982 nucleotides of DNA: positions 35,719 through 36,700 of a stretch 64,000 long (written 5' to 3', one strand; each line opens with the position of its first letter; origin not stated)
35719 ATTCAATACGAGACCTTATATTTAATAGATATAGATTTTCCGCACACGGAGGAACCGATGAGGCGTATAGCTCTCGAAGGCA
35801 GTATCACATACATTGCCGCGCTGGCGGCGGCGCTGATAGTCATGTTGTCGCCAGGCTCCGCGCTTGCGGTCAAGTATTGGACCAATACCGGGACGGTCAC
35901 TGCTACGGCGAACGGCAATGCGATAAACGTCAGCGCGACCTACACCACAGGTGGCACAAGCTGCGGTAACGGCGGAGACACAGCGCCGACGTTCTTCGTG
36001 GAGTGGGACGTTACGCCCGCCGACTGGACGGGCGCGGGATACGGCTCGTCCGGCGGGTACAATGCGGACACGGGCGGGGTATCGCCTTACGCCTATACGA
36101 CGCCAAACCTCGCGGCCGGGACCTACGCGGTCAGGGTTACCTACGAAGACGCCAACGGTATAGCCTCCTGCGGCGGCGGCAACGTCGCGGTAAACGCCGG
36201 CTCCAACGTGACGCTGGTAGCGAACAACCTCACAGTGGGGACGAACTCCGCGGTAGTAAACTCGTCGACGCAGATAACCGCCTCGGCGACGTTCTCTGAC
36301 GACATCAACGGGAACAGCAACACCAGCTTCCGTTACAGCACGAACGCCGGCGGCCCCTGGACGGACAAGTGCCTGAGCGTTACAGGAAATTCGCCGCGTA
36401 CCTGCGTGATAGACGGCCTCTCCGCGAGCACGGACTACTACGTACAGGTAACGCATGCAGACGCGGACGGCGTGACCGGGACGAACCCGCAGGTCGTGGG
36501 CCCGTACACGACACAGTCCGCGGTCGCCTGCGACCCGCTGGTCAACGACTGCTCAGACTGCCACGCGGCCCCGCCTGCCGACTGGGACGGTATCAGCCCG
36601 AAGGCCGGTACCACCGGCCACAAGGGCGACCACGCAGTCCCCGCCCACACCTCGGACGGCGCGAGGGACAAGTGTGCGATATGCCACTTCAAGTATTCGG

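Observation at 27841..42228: Locus of three paralogous giant multiheme c-type cytochromes (~12, ~45 and ~40 hemes) with abundant non-canonical CX3-6CH motifs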

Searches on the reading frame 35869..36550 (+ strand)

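Call 69: search_protein_families(library=pfam, proteins=[window:35869-36550:+], max_evalue=1)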
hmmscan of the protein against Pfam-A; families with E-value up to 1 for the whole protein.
window:35869-36550:+ (227 aa): 4 families
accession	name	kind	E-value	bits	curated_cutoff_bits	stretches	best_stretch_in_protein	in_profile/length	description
PF00041.27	fn3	-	0.0071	17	25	1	167-203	41-75/84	Fibronectin type III domain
PF05165.17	GCH_III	-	0.0077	16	21.3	1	181-219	117-155/246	GTP cyclohydrolase III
PF16656.11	Pur_ac_phosph_N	-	0.016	16.2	30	1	125-198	21-82/93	Purple acid Phosphatase, N-terminal domain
PF06131.16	DUF963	-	0.021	14.7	21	1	125-139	2-16/36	Schizosaccharomyces pombe repeat of unknown function (DUF963)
